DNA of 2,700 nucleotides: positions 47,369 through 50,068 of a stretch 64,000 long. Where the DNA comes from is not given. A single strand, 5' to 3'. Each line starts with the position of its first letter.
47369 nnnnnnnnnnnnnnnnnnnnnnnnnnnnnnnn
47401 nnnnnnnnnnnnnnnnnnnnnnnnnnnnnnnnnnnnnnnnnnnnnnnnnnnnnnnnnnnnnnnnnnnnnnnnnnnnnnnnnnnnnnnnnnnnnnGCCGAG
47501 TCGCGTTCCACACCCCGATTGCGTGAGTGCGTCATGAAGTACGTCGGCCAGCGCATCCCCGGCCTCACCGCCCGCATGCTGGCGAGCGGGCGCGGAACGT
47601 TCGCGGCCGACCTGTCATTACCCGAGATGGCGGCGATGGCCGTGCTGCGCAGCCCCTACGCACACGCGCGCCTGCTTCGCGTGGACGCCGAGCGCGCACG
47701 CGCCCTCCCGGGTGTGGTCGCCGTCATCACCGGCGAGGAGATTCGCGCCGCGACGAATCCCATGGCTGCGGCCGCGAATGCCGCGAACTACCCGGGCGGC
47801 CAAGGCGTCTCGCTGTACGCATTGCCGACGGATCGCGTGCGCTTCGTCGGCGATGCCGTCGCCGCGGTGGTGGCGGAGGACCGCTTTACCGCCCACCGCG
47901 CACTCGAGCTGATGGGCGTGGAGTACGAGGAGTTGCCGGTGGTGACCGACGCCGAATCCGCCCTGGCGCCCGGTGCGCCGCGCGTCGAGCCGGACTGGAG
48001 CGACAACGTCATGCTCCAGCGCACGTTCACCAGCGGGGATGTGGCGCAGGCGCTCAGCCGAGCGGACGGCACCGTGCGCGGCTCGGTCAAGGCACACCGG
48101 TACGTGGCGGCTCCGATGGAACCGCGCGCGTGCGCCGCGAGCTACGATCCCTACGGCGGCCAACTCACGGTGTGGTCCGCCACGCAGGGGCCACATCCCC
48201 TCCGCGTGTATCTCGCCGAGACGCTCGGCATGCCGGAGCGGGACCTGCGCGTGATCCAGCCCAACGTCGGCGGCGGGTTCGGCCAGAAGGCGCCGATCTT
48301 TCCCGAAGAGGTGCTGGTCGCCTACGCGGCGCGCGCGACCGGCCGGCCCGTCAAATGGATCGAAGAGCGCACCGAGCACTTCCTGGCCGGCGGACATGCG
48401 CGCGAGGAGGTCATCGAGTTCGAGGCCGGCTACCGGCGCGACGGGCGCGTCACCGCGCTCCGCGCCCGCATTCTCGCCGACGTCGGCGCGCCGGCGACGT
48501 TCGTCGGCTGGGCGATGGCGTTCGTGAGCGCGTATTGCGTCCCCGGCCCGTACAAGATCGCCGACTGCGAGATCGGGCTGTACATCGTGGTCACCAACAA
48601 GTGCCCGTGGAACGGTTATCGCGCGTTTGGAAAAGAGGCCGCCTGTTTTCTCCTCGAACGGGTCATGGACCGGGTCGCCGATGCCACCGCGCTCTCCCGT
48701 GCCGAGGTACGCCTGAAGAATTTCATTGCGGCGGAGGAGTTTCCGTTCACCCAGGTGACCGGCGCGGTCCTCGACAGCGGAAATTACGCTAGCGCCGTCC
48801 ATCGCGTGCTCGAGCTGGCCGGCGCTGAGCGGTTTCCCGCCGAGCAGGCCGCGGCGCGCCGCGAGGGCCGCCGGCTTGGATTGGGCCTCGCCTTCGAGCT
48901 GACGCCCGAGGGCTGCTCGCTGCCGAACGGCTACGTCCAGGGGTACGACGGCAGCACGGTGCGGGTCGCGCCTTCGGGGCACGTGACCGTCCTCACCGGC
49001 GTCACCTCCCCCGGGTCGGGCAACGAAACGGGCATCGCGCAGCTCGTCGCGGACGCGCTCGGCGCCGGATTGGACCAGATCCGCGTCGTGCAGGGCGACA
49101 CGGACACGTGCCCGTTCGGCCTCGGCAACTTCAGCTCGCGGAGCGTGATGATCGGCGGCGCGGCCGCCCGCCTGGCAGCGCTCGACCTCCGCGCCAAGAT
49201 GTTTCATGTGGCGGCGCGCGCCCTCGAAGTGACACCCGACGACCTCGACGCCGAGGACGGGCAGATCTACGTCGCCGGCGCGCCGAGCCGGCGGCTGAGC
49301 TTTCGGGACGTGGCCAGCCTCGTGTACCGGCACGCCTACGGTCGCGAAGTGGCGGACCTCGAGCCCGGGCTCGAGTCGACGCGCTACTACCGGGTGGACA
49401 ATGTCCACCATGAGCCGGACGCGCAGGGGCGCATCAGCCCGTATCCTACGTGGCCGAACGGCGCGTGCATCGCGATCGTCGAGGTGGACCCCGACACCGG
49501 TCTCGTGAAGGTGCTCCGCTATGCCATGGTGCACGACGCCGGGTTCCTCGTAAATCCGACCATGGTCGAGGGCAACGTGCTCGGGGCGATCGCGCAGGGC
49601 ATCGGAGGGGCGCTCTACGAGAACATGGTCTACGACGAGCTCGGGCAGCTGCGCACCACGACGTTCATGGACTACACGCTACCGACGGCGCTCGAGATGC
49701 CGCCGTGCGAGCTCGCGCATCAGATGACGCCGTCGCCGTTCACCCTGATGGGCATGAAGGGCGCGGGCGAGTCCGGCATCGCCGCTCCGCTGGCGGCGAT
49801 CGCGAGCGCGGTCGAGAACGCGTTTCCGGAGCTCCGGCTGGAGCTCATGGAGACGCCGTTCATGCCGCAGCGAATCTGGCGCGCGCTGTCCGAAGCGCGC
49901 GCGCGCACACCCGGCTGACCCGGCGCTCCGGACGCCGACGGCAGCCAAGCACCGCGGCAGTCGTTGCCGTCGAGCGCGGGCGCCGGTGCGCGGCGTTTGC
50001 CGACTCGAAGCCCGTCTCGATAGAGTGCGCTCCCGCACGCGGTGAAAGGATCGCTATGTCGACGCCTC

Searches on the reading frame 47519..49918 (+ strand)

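Call 12: search_protein_families(library=pfam, proteins=[window:47519-49918:+], max_evalue=0.0001)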
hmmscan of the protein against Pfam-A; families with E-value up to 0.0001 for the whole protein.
window:47519-49918:+ (799 aa): 3 families
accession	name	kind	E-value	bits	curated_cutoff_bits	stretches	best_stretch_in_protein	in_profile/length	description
PF20256.3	MoCoBD_2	-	1.5e-79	267.9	27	1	430-728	2-283/283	Molybdopterin cofactor-binding domain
PF02738.23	MoCoBD_1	-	2.2e-72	243.5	27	1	161-402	6-244/244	Molybdopterin cofactor-binding domain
PF01315.27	Ald_Xan_dh_C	-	2.2e-24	86.3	31.3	1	23-140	1-110/110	Aldehyde oxidase and xanthine dehydrogenase, a/b hammerhead domain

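Call 17: search_protein_families(library=ncbifam, proteins=[window:47519-49918:+], max_evalue=1e-10)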
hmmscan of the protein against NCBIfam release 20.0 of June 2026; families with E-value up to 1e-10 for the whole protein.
window:47519-49918:+ (799 aa): 13 families
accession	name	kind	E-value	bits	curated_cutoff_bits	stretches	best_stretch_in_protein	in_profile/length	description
NF041018.1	glyceraldDH_alpha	equivalog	7.6e-182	606.5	790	1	7-786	1-740/741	glyceraldehyde dehydrogenase subunit alpha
NF040766.1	CODH_aero_grp5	exception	3.3e-177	591.1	950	1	6-788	2-783/785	aerobic carbon-monoxide dehydrogenase large subunit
TIGR02416.1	CO_dehy_Mo_lg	equivalog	6.6e-157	523.9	991.15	1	22-789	6-770/770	aerobic carbon-monoxide dehydrogenase large subunit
TIGR03194.1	4hydrxCoA_A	equivalog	3.5e-125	419.2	994.55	1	23-790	11-746/746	4-hydroxybenzoyl-CoA reductase subunit alpha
NF043082.1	XdhA_XDHase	equivalog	2.9e-118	396.1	780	1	9-793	1-755/758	xanthine dehydrogenase subunit XdhA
NF007426.0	PRK09970.1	equivalog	1.8e-114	383.5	916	1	6-792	3-757/761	xanthine dehydrogenase molybdenum-binding subunit XdhA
TIGR03196.1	pucD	equivalog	1.3e-86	291.6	783.65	1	24-768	18-739/763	xanthine dehydrogenase subunit D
TIGR02965.1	xanthine_xdhB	equivalog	7.4e-74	249.3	849.5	1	19-791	11-755/758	xanthine dehydrogenase molybdopterin binding subunit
NF045668.1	pterin_aldehy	equivalog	3.5e-73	247.1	1100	2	9-561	175-718/905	molybdopterin-dependent aldehyde oxidoreductase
TIGR03311.1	Se_dep_XDH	equivalog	4.8e-66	223.4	830.45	1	8-565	161-682/848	selenium-dependent xanthine dehydrogenase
TIGR03313.1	Se_sel_red_Mo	hypoth_equivalog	3.7e-65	220.2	1101.9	3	172-577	361-761/951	molybdopterin-dependent oxidoreductase Mo/Fe-S-binding subunit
NF041671.1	peri_hyde_PaoC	equivalog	1.8e-57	195.3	1180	2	6-586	15-554/735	aldehyde oxidoreductase molybdenum-binding subunit PaoC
TIGR02969.1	mam_aldehyde_ox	subfamily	7.3e-37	126.4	1912.3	2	14-544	581-1083/1330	aldehyde oxidase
